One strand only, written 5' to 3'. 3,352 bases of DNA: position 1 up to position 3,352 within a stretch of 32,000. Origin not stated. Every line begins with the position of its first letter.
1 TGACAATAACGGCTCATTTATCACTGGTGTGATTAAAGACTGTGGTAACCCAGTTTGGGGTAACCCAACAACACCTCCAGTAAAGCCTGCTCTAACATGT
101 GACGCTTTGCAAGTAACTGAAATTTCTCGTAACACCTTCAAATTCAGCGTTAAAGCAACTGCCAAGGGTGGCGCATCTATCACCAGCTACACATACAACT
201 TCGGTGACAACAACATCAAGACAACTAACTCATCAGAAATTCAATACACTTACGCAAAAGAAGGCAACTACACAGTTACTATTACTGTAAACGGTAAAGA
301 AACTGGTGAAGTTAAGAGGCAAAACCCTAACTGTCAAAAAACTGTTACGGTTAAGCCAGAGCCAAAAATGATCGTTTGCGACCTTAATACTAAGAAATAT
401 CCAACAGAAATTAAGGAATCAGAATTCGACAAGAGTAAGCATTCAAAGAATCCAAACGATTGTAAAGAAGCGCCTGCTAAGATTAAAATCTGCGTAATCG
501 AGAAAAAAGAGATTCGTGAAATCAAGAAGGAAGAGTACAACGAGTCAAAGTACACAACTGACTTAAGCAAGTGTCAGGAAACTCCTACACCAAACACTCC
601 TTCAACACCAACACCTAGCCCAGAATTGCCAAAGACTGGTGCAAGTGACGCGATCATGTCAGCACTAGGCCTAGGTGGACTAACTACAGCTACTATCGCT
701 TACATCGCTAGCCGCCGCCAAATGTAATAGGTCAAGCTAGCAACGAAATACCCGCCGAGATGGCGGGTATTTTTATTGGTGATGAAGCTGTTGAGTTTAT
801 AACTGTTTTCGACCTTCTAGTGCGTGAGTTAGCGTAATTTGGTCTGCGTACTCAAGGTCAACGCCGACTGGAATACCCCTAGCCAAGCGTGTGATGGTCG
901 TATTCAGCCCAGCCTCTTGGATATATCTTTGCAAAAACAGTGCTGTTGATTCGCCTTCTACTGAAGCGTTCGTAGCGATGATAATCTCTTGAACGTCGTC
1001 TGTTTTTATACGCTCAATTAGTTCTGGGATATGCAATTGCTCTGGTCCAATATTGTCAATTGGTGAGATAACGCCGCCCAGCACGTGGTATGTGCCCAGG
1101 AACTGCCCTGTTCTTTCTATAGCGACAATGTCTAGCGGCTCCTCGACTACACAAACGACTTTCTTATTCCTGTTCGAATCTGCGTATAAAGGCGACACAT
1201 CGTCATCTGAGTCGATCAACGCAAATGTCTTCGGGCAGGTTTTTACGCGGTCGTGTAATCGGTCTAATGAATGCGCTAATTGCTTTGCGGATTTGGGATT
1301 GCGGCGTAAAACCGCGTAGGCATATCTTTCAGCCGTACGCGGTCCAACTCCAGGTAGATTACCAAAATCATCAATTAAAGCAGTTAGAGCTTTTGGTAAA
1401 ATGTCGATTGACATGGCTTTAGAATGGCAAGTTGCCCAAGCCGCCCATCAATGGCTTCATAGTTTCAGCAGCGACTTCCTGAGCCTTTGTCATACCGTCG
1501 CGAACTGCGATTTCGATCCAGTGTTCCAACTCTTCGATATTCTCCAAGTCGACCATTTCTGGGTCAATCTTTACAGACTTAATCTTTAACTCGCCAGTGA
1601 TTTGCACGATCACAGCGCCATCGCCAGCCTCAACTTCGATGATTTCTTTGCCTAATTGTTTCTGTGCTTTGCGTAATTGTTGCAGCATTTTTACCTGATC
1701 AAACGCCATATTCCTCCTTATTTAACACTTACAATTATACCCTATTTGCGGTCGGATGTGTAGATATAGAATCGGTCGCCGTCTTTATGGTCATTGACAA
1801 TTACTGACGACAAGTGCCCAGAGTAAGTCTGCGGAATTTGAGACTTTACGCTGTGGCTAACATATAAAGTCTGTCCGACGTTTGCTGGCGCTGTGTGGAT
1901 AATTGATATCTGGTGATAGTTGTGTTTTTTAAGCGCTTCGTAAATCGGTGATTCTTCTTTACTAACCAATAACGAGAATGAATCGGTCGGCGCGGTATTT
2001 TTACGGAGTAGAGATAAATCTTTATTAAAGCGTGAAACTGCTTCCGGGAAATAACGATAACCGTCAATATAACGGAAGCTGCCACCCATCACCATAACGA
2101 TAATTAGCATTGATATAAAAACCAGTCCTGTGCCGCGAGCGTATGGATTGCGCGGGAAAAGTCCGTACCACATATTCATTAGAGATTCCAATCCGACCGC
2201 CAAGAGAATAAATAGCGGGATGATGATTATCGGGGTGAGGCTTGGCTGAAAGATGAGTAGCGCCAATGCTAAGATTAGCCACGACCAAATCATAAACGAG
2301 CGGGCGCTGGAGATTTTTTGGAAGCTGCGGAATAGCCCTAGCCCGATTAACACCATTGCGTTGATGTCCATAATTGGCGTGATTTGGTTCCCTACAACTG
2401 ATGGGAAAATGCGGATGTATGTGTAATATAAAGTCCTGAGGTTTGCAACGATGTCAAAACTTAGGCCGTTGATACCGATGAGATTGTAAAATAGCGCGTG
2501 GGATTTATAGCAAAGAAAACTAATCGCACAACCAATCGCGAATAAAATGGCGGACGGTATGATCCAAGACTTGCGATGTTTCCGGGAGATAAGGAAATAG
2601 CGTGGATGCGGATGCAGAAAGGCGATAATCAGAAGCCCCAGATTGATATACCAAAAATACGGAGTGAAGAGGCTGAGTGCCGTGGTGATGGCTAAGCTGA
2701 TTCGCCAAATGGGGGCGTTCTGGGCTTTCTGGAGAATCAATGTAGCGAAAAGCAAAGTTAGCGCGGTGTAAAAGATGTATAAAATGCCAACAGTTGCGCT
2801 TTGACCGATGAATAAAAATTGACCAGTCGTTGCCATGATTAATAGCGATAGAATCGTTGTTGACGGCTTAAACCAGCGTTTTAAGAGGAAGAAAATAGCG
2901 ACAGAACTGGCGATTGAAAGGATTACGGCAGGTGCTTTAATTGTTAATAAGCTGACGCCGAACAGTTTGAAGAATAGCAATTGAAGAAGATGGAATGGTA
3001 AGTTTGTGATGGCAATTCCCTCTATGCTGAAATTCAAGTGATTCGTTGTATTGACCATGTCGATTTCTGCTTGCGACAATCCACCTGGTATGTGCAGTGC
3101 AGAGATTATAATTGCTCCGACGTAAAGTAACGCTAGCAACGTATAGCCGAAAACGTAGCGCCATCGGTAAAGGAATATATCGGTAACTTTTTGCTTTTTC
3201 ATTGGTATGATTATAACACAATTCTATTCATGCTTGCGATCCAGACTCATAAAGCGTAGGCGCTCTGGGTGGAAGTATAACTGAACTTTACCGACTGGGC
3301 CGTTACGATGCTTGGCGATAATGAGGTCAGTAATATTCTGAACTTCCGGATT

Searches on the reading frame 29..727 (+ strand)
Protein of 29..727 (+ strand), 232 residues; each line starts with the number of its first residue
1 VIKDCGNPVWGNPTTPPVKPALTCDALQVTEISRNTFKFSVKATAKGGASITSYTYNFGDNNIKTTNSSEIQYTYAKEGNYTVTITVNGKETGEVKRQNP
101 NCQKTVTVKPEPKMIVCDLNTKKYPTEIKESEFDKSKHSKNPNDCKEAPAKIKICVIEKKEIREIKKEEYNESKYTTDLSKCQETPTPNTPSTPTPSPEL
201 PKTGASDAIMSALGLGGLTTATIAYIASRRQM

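Call 5: search_protein_families(library=pfam, proteins=[window:29-727:+], max_evalue=0.01)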
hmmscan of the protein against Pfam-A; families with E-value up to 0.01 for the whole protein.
window:29-727:+ (232 aa): 3 families
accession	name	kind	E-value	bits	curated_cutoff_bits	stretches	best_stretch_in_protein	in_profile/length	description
PF18911.6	PKD_4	-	2.7e-13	50.2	27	1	34-91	17-72/85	PKD domain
PF00801.26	PKD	-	5.3e-09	36.4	23.5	1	38-89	18-67/80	PKD domain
PF00746.26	Gram_pos_anchor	-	0.0024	18.2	20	1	196-230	5-40/43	LPXTG cell wall anchor motif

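Call 6: search_protein_families(library=ncbifam, proteins=[window:29-727:+], max_evalue=0.01)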
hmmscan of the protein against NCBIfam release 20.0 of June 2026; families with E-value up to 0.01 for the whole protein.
window:29-727:+ (232 aa): 2 families
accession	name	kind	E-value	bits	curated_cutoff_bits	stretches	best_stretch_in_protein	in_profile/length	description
TIGR01167.1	LPXTG_anchor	domain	0.00069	20.2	15.9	1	199-231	1-32/34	LPXTG cell wall anchor domain-containing protein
TIGR00864.1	PCC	subfamily_domain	0.00091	15.7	1861.4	1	39-88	1157-1205/2700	polycystin cation channel protein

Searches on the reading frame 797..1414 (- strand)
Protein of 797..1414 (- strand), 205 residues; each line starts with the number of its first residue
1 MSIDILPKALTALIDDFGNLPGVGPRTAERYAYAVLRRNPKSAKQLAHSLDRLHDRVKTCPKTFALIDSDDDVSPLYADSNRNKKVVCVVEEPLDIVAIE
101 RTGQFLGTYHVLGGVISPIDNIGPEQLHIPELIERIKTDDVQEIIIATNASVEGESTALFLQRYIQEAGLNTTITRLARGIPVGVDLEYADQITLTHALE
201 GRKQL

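Call 16: search_protein_families(library=pfam, proteins=[window:797-1414:-], max_evalue=0.001)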
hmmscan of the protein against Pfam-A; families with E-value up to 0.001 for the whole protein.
window:797-1414:- (205 aa): 4 families
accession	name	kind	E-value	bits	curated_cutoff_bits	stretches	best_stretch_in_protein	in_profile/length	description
PF13662.12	Toprim_4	-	3.1e-22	79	25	1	86-177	2-84/85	Toprim domain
PF21176.3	RecR_HhH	-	1.6e-13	50.7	27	1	11-51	2-42/45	RecR, helix-hairpin-helix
PF21175.2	RecR_C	-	4.4e-12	45.6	22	1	180-203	1-24/24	RecR, C-terminal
PF01751.28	Toprim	-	2.1e-11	44.3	23.1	1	87-175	2-94/96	Toprim domain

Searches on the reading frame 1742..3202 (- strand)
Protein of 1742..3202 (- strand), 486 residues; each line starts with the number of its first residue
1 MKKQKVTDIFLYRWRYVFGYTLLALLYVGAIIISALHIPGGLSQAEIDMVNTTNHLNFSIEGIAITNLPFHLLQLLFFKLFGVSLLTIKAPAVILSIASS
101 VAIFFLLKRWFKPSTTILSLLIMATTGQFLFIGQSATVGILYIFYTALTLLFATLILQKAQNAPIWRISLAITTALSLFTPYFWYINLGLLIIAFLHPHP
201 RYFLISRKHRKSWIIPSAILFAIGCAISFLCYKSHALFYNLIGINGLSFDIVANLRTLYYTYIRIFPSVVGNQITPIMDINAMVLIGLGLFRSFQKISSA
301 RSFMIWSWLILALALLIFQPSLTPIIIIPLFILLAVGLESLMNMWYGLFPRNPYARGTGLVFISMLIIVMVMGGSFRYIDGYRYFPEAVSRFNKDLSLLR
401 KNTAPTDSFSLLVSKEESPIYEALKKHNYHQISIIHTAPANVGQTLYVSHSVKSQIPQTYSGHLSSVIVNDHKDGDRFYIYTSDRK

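Call 16: search_protein_families(library=pfam, proteins=[window:1742-3202:-], max_evalue=0.001)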
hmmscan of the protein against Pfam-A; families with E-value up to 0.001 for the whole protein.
window:1742-3202:- (486 aa): 1 family
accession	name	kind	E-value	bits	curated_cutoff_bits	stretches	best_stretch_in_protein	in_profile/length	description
PF13231.12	PMT_2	-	8.6e-09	36.2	26.1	1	73-225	9-153/160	Dolichyl-phosphate-mannose-protein mannosyltransferase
